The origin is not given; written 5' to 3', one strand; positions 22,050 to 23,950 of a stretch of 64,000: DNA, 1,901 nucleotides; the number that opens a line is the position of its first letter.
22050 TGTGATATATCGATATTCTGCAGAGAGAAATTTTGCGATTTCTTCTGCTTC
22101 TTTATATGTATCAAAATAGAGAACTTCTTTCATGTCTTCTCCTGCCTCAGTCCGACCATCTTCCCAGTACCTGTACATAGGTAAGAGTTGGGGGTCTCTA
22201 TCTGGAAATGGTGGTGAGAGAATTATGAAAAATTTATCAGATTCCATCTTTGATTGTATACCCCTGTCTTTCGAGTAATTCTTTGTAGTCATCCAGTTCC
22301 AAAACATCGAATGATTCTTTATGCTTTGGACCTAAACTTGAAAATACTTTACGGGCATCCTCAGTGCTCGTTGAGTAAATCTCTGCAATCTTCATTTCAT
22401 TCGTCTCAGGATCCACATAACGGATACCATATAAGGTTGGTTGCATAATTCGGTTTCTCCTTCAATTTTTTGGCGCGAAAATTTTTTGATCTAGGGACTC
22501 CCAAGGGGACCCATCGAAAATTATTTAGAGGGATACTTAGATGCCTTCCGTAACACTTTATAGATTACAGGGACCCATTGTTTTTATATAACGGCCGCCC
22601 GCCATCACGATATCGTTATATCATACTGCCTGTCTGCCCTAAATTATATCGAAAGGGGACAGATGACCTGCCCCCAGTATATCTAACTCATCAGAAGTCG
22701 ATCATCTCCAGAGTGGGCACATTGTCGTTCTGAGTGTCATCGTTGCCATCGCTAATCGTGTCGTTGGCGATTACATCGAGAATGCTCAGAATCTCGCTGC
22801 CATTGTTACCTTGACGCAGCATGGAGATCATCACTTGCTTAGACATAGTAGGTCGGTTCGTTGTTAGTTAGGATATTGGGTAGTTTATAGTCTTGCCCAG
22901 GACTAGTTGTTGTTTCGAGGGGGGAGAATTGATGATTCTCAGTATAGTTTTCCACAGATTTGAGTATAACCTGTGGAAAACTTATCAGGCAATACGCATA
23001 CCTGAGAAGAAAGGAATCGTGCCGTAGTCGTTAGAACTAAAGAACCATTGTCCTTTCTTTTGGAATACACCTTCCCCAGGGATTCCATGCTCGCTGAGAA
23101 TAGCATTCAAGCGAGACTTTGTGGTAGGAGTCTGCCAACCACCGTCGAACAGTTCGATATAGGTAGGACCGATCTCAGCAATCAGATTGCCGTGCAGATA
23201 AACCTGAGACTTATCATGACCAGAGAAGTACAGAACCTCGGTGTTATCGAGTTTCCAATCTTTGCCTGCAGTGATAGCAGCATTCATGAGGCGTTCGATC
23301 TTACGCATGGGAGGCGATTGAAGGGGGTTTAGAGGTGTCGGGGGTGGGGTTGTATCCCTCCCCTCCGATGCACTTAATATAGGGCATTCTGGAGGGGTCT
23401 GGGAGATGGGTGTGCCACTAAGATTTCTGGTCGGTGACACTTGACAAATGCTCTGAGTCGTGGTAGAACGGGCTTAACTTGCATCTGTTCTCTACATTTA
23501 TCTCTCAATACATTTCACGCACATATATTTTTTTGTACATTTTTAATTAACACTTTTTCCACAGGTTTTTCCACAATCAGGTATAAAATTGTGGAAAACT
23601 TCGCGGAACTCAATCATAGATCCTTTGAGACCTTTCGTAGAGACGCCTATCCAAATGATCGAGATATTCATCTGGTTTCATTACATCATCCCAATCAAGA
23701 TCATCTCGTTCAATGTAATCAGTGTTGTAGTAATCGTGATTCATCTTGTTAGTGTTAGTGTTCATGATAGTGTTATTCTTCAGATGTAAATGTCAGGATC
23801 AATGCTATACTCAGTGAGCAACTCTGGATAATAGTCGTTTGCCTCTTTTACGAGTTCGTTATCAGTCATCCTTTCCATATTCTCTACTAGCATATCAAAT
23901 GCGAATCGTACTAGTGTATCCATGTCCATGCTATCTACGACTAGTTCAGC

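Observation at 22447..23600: GC-elevated island bounded by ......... palindromes, with a long structured non-coding leader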

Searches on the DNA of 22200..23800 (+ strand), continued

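Call 105: search_rna_families(sources=[L004, L020, L031, L252, L002, L001, L076, L034], threshold=gathering)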
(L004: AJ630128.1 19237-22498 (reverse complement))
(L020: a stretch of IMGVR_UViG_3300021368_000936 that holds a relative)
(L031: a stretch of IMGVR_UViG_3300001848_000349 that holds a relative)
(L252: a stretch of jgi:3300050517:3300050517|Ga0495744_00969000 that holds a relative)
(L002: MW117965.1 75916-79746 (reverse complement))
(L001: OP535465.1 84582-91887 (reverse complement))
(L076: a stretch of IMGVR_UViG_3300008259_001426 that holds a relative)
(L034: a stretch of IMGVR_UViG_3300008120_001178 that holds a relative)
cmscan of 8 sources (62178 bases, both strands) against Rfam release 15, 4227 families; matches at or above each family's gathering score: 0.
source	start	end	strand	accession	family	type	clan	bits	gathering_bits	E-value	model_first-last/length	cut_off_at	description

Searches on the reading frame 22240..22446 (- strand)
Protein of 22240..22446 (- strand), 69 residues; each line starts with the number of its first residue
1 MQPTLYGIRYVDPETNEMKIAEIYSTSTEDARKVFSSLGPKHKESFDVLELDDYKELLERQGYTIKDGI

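Call 11: search_protein_families(library=pfam, proteins=[window:22240-22446:-], max_evalue=1)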
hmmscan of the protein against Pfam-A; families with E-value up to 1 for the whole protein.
window:22240-22446:- (69 aa): 1 family
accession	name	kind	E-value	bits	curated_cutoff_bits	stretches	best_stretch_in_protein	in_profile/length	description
PF16436.10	DUF5033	-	0.062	13.7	25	1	4-47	15-56/178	Domain of unknown function (DUF5033)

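Call 12: search_protein_families(library=phrogs, proteins=[window:22240-22446:-], max_evalue=0.01)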
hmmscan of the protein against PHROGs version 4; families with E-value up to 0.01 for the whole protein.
window:22240-22446:- (69 aa): 0 families

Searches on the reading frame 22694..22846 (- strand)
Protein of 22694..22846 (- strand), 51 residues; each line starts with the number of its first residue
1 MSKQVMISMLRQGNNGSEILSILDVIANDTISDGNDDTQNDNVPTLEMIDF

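Call 11: search_protein_families(library=pfam, proteins=[window:22694-22846:-], max_evalue=1)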
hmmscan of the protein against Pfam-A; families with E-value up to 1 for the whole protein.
window:22694-22846:- (51 aa): 0 families

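Call 12: search_protein_families(library=phrogs, proteins=[window:22694-22846:-], max_evalue=0.01)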
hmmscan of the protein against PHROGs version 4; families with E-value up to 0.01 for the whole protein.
window:22694-22846:- (51 aa): 0 families

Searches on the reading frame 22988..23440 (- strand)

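Call 11: search_protein_families(library=pfam, proteins=[window:22988-23440:-], max_evalue=1)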
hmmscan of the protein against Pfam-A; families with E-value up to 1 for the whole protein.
window:22988-23440:- (151 aa): 3 families
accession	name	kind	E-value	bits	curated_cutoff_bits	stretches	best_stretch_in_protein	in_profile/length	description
PF23790.1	Kyano_Gp96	-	4e-38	130.3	27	1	45-150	1-109/110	Kyanoviridae Gp96 protein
PF25042.1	DUF7787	-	0.092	13.2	25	1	93-119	9-35/58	Domain of unknown function (DUF7787)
PF04880.18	NUDE_C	-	0.4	11.6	30.9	1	2-52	88-138/177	NUDE protein, C-terminal conserved region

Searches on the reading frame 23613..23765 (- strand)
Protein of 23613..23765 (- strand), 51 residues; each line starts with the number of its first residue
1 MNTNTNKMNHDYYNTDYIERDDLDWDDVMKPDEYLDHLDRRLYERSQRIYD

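Call 11: search_protein_families(library=pfam, proteins=[window:23613-23765:-], max_evalue=1)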
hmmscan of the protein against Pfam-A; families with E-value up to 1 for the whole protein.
window:23613-23765:- (51 aa): 0 families

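Call 12: search_protein_families(library=phrogs, proteins=[window:23613-23765:-], max_evalue=0.01)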
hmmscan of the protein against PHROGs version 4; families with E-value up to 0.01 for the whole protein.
window:23613-23765:- (51 aa): 1 family
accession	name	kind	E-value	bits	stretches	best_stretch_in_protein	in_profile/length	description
phrog_18655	-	unknown function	8.8e-07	29.7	1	15-48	20-53/54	-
